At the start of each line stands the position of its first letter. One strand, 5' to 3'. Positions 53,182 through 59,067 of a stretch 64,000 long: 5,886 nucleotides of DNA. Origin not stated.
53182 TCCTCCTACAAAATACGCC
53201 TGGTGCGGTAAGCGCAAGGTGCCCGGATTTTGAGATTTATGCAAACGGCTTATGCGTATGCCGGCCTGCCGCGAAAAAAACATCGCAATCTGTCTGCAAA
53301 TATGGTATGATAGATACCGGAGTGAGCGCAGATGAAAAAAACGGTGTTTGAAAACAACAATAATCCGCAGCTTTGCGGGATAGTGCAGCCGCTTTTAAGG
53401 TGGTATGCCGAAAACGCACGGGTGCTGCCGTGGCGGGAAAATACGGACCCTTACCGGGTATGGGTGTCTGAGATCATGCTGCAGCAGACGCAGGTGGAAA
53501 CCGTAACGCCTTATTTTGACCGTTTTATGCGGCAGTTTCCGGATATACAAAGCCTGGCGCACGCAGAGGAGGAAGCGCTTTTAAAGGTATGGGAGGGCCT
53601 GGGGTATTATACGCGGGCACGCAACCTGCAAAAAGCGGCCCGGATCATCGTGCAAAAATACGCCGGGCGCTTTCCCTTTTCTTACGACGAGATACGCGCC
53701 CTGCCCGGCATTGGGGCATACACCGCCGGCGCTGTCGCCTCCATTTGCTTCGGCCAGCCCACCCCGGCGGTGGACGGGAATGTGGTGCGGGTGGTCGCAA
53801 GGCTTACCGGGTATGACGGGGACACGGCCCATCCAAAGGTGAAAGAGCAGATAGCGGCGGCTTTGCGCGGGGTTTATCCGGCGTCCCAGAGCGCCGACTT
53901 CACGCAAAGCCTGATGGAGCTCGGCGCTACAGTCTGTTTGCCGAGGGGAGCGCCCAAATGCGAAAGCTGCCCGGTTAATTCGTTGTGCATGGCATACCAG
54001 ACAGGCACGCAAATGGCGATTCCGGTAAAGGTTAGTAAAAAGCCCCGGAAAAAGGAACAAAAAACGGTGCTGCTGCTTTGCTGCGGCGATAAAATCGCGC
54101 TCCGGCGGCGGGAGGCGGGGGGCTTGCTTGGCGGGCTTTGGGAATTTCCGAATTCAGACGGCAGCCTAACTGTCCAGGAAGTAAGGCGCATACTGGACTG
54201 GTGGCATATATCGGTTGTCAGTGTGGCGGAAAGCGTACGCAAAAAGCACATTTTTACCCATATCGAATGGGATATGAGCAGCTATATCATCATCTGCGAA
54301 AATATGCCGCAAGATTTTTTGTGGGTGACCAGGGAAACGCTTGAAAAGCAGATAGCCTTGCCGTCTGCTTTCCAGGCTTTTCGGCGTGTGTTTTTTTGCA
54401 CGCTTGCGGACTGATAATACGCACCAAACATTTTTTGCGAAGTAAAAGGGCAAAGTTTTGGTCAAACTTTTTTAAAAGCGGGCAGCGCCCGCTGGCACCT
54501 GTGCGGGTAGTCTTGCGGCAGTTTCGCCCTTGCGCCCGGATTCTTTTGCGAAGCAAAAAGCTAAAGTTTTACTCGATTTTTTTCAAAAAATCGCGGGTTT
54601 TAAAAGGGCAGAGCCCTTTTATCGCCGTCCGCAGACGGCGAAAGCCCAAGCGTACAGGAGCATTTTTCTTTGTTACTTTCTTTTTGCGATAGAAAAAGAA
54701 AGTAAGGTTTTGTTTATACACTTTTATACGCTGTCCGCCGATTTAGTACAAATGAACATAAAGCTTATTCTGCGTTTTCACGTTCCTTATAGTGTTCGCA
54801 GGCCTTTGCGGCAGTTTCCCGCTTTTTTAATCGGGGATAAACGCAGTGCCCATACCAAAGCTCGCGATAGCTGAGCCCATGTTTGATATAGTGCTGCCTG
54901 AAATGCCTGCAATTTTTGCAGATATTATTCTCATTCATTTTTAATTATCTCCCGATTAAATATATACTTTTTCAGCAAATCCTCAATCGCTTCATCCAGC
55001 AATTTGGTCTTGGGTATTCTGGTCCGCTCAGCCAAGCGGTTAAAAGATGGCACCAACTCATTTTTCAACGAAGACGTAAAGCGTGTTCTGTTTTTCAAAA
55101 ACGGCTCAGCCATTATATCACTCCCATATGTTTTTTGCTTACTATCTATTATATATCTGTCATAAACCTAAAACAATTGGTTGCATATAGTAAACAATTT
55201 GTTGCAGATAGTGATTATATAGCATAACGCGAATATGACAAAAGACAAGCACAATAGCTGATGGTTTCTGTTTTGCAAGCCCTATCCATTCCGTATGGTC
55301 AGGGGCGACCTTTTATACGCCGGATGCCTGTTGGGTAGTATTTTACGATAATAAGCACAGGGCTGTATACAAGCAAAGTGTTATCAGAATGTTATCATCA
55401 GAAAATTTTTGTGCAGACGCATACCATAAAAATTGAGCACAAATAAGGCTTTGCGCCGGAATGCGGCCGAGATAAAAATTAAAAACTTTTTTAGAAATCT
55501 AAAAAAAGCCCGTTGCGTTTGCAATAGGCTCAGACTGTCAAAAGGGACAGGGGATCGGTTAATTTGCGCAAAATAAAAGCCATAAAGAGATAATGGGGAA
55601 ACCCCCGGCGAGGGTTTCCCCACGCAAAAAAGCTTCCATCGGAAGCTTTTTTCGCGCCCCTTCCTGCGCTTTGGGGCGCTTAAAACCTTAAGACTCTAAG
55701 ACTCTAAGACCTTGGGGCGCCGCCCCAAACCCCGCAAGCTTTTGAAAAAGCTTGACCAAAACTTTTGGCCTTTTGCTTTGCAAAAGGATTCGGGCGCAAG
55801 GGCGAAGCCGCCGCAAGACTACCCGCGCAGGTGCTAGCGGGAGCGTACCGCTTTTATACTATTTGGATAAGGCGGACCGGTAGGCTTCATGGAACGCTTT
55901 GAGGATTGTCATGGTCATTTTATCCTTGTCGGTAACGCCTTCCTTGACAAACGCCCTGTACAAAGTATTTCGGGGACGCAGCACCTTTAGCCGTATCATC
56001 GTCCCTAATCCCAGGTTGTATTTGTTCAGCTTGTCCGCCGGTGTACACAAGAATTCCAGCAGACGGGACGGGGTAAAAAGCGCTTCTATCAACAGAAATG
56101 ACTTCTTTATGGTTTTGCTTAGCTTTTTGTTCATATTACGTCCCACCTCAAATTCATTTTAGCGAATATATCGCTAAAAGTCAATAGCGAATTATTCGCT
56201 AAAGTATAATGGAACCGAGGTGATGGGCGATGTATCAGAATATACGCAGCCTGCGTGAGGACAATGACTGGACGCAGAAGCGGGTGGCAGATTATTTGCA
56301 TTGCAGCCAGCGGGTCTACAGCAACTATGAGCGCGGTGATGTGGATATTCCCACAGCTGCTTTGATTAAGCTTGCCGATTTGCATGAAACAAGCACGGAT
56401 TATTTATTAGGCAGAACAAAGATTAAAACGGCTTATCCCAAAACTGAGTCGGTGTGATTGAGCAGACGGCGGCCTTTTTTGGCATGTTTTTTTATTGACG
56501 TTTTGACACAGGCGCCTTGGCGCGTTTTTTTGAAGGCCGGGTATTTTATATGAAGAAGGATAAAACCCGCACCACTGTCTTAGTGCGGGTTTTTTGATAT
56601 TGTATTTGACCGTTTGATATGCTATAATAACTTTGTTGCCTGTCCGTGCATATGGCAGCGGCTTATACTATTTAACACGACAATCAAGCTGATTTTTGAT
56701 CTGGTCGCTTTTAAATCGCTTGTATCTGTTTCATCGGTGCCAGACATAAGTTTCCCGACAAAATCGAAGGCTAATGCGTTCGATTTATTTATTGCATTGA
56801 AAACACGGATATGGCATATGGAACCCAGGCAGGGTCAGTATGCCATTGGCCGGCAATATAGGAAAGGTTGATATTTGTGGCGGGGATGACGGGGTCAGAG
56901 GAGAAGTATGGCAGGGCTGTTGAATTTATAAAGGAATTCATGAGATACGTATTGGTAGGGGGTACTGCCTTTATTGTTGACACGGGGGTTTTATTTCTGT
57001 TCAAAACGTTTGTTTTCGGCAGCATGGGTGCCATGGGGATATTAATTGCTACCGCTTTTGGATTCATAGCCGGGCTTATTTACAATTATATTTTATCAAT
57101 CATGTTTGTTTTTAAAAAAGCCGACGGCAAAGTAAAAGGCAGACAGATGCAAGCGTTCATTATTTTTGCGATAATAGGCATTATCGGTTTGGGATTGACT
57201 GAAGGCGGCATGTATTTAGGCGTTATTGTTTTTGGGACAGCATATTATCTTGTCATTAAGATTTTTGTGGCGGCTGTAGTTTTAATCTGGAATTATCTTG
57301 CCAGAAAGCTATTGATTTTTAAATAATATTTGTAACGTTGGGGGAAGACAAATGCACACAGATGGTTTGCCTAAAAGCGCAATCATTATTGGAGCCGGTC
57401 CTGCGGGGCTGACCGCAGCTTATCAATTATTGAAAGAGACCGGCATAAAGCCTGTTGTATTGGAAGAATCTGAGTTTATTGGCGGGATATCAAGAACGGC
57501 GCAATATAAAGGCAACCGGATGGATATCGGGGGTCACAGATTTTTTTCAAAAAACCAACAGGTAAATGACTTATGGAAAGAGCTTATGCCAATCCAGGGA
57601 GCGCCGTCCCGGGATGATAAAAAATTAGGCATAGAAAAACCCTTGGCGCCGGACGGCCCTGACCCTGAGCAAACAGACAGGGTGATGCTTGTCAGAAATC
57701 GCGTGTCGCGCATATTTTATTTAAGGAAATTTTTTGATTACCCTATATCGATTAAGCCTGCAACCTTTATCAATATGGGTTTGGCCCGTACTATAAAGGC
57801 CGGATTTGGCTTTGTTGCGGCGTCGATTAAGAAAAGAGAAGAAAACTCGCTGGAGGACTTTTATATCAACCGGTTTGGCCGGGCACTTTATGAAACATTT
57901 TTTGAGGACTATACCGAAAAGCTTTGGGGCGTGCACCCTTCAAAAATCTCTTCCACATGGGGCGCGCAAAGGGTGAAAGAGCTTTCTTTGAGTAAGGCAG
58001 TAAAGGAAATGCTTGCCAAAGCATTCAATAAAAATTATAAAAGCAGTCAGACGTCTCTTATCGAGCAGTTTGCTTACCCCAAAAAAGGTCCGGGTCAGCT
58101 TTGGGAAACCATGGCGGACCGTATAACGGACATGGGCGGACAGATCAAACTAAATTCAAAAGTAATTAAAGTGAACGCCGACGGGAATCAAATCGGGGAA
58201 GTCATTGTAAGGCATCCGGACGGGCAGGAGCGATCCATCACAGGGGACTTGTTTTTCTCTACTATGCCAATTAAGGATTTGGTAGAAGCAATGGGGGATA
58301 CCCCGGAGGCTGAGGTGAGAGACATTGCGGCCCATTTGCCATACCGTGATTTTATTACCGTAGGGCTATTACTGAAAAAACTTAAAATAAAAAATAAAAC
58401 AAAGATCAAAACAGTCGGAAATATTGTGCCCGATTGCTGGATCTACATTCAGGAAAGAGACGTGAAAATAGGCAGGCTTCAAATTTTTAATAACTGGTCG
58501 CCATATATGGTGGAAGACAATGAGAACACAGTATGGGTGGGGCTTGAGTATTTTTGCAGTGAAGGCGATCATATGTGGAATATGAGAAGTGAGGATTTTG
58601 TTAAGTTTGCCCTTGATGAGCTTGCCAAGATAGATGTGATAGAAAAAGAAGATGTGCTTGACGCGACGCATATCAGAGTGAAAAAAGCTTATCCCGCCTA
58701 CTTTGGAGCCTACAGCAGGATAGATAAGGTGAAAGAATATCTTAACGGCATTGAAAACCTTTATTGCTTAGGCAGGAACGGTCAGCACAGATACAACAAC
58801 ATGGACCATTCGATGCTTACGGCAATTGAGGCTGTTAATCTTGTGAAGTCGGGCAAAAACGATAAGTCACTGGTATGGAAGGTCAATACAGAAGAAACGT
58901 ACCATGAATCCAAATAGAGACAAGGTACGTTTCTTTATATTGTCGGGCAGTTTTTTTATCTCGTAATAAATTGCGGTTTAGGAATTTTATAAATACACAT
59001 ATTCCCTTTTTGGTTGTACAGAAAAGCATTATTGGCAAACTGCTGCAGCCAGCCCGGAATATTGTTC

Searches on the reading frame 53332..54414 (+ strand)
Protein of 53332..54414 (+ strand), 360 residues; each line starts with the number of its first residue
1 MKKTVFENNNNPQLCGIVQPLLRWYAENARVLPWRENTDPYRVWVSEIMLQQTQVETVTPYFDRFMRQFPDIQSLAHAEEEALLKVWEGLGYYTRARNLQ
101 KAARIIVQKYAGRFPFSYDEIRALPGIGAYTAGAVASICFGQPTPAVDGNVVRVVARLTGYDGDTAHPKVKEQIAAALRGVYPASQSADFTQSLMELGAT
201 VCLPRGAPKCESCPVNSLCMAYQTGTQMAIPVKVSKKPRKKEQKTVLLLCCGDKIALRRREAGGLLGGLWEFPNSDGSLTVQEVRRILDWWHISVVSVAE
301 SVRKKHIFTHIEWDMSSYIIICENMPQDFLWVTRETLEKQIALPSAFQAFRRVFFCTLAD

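Call 5: search_protein_families(library=pfam, proteins=[window:53332-54414:+], max_evalue=0.01)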
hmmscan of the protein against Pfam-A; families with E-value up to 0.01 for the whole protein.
window:53332-54414:+ (360 aa): 3 families
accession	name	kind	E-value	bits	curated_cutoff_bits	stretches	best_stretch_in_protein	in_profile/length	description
PF00730.31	HhH-GPD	-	5.9e-25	88.1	26.2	1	45-174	1-102/108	HhH-GPD superfamily base excision DNA repair protein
PF14815.12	NUDIX_4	-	7e-24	84.2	35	1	245-350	1-110/113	NUDIX domain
PF00633.29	HHH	-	8.4e-06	25.8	24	1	110-138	2-30/30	Helix-hairpin-helix motif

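Call 41: list_cluster_members(proteins=[P0001, window:53332-54411:+])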
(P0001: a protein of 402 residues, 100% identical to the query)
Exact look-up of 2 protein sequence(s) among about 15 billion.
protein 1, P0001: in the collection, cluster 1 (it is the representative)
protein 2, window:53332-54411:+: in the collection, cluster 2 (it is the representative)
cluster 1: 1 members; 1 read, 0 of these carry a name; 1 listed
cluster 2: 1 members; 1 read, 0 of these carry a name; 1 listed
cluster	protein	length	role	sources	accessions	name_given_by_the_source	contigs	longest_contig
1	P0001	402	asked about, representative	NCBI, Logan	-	-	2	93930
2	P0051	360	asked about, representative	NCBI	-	-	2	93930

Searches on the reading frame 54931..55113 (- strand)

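Call 44: search_protein_families(library=pfam, proteins=[window:54931-55113:-], max_evalue=0.1)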
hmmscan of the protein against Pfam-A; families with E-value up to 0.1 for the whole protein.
window:54931-55113:- (60 aa): 1 family
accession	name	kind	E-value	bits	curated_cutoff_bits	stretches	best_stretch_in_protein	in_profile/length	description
PF12651.13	RHH_3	-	1.5e-16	60.5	21.6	1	8-50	1-43/44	Ribbon-helix-helix domain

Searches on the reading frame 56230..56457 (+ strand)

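Call 44: search_protein_families(library=pfam, proteins=[window:56230-56457:+], max_evalue=0.1)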
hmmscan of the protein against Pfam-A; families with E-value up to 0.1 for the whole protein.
window:56230-56457:+ (75 aa): 5 families
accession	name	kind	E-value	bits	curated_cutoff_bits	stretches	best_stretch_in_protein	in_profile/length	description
PF01381.28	HTH_3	-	1.4e-11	44.7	23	1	5-59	1-55/55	Helix-turn-helix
PF13560.12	HTH_31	-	4.9e-09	36.8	27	1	5-56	6-58/64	Helix-turn-helix domain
PF12844.13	HTH_19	-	1e-06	29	30.2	1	2-60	1-59/64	Helix-turn-helix domain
PF15731.11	MqsA_antitoxin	-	0.028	15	30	1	4-54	73-122/131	Antitoxin component of bacterial toxin-antitoxin system, MqsA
PF13744.12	HTH_37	-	0.032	14.5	27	1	3-39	21-57/80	Helix-turn-helix domain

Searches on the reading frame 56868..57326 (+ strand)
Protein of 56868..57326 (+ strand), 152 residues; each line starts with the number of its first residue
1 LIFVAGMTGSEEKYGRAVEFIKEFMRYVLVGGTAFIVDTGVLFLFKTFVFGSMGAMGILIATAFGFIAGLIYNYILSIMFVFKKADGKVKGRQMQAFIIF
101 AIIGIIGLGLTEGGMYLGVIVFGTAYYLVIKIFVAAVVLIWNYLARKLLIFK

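Call 44: search_protein_families(library=pfam, proteins=[window:56868-57326:+], max_evalue=0.1)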
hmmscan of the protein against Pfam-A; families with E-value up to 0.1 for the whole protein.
window:56868-57326:+ (152 aa): 2 families
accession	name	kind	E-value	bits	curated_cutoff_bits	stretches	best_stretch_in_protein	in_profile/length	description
PF04138.20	GtrA_DPMS_TM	-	5.1e-16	59.4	26.1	1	26-151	1-117/117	GtrA/DPMS, transmembrane domain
PF18898.5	DUF5654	-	0.0016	18.9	23.8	1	59-108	12-64/71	Family of unknown function (DUF5654)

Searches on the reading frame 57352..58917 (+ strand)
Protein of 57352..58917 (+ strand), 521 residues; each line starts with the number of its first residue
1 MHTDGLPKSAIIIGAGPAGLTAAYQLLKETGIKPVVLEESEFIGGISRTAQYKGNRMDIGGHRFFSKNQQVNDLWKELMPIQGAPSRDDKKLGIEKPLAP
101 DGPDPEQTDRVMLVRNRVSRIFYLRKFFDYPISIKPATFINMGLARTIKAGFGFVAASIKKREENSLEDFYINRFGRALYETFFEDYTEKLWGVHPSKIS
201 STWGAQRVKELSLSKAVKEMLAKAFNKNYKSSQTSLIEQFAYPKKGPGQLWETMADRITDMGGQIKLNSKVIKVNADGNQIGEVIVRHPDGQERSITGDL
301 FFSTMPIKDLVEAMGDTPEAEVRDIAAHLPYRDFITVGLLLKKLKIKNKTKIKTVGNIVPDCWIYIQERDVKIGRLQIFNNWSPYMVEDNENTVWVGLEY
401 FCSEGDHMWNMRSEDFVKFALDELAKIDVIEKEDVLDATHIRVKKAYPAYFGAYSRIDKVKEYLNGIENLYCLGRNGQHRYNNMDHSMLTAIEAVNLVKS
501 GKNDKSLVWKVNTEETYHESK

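Call 44: search_protein_families(library=pfam, proteins=[window:57352-58917:+], max_evalue=0.1)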
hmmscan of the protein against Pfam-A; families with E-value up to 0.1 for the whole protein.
window:57352-58917:+ (521 aa): 14 families
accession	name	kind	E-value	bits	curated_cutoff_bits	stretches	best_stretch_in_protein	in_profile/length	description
PF01593.30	Amino_oxidase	-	8.5e-20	71.9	19.8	1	18-443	2-380/443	Flavin containing amine oxidoreductase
PF13450.12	NAD_binding_8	-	4.9e-14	52.8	21.9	1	12-78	1-68/68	NAD(P)-binding Rossmann-like domain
PF01266.30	DAO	-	6.3e-07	29.7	27.9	1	10-47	2-39/353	FAD dependent oxidoreductase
PF01946.23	Thi4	-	3.7e-06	26.8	26.2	1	10-45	20-55/235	Thi4 family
PF12831.13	FAD_oxidored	-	1.3e-05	25.2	27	1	11-79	3-65/416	FAD dependent oxidoreductase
PF13738.12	Pyr_redox_3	-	0.00024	20.9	30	1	11-41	1-31/305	Pyridine nucleotide-disulphide oxidoreductase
PF01494.25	FAD_binding_3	-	0.00026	20.8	22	1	10-40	4-33/349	FAD binding domain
PF07992.20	Pyr_redox_2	-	0.00032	20.7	26.1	1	10-41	3-34/291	Pyridine nucleotide-disulphide oxidoreductase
PF00890.30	FAD_binding_2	-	0.00049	19.8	20.4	1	10-50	2-41/414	FAD binding domain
PF05834.18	Lycopene_cycl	-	0.0008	19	23.4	0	11-43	3-36/380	Lycopene cyclase protein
PF03486.20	HI0933_like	-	0.00083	19.3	50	1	9-44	2-36/244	HI0933-like protein Rossmann domain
PF13454.12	NAD_binding_9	-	0.0056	17.1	21.8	1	11-59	1-53/155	FAD-NAD(P)-binding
PF00070.33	Pyr_redox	-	0.0077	17.2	22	0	233-286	24-79/82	Pyridine nucleotide-disulphide oxidoreductase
PF06100.17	MCRA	-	0.022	14.1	23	1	8-76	2-74/495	MCRA family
